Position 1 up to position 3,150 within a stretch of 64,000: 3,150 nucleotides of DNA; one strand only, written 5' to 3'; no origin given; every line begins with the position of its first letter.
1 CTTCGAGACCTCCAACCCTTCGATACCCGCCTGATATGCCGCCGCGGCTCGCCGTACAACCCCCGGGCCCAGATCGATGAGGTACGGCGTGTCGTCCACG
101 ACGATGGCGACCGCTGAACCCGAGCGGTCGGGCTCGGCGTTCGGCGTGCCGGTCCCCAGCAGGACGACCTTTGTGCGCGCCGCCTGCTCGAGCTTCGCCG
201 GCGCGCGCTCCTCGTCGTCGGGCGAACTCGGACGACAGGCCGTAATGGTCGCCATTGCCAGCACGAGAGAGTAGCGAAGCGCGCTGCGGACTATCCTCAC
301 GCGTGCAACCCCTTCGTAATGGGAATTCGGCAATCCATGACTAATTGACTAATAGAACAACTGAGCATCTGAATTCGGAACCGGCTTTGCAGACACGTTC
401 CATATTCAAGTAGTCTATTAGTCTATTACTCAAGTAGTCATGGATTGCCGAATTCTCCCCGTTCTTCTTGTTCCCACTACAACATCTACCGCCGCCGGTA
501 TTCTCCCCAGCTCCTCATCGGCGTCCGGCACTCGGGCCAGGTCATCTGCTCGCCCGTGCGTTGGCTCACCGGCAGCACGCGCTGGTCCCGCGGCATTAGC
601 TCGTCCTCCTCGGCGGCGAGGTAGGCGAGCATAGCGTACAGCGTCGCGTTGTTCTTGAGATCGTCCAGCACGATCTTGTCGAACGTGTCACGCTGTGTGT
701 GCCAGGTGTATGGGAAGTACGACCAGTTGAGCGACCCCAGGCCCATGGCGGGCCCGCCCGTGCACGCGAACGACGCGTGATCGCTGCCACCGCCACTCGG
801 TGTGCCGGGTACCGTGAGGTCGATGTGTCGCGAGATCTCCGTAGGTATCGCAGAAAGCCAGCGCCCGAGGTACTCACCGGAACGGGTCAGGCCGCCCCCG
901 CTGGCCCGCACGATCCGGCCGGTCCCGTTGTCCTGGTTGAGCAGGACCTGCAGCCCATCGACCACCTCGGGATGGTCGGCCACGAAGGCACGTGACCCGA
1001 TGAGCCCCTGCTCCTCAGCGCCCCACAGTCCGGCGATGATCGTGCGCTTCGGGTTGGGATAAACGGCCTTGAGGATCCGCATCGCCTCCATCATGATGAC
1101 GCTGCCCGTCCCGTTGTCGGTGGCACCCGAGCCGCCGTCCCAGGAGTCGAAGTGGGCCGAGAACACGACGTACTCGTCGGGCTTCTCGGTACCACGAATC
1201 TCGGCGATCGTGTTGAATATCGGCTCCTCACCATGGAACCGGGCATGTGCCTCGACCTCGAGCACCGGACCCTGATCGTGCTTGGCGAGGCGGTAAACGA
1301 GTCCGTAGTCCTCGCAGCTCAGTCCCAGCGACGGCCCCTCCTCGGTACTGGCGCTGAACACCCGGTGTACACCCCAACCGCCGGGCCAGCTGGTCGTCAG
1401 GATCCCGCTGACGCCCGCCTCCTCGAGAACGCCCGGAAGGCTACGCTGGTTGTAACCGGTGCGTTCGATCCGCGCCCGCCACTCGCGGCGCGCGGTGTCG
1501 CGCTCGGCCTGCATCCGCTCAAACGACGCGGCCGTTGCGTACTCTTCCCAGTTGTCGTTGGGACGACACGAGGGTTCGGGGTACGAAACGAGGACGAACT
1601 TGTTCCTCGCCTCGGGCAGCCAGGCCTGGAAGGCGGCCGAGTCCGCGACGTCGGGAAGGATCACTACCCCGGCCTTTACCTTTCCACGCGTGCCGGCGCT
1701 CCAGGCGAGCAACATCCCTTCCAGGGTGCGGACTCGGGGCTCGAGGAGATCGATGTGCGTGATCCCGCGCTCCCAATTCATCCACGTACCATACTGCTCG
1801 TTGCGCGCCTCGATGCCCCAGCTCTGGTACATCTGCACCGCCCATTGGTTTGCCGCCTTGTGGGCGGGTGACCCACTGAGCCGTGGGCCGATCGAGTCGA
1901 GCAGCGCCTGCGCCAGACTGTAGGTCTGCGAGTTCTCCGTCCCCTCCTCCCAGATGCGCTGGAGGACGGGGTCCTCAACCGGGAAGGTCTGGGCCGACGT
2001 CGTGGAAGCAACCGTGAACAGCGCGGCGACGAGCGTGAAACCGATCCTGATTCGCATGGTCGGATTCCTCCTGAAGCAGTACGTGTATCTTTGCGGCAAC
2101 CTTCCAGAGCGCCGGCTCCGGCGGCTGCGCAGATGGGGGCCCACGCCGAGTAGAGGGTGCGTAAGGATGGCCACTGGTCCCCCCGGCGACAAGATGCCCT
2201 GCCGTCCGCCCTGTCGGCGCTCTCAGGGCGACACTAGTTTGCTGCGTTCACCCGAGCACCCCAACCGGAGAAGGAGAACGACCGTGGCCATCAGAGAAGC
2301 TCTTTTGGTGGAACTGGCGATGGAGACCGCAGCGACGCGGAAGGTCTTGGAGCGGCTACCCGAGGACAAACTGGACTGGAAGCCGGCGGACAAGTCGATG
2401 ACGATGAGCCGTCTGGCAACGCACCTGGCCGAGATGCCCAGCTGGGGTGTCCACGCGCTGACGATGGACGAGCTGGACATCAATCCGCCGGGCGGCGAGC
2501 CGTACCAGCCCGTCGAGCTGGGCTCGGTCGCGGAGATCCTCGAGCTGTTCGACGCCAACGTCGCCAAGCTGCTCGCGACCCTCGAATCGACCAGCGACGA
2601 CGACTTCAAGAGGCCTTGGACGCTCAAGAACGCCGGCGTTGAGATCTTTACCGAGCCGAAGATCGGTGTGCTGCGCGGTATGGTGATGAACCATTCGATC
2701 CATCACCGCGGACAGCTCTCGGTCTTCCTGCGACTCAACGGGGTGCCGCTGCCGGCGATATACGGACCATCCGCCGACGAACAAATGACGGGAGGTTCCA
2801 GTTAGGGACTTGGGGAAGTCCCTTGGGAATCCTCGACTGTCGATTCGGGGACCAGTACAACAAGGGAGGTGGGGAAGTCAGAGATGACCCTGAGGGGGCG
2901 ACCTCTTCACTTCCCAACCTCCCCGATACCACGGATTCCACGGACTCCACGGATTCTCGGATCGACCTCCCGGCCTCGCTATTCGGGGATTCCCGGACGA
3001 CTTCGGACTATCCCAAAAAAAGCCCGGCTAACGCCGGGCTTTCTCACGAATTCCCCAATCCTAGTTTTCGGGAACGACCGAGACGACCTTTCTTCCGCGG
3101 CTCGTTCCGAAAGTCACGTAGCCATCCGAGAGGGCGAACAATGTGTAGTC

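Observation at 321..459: MITE-like AT-rich element with 21-bp perfect terminal inverted repeats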

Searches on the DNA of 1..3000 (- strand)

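Call 9: search_rna_families(source=window, start=1, end=3000, threshold=evalue, max_evalue=10)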
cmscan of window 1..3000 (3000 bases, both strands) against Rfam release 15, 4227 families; matches with E-value up to 10: 3.
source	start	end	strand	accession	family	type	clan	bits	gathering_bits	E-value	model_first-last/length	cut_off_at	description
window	324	454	-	RF04069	MIR6135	Gene; miRNA;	-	42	99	2.6e-05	1-122/122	no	MIR6135 microRNA precursor family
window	1604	1644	-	RF00175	HIV-1_DIS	Cis-reg;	-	20.8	35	1.4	1-40/40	no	Human immunodeficiency virus type 1 dimerisation initiation site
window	2859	2927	-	RF03778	mir-483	Gene; miRNA;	-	20.8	60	1.4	1-75/75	no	mir-483 microRNA precursor family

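Call 44: search_rna_families(sources=[L037, L019], threshold=evalue, max_evalue=0.1)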
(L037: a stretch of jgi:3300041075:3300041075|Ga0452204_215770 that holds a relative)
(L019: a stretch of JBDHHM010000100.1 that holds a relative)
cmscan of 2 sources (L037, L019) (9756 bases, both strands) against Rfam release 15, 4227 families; matches with E-value up to 0.1: 0.
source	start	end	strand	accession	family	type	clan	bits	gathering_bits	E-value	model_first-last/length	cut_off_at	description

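Call 62: search_dna_similar(query=window:300-480:+, collection=plasmids, mode=distant, max_evalue=0.01, max_rows=10)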
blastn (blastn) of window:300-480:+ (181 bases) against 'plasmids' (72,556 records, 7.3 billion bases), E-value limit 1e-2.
No match.

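Call 63: search_dna_similar(query=window:300-480:+, collection=phages, mode=distant, max_evalue=0.01, max_rows=10)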
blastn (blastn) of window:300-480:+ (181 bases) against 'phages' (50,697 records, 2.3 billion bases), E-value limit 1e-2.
No match.
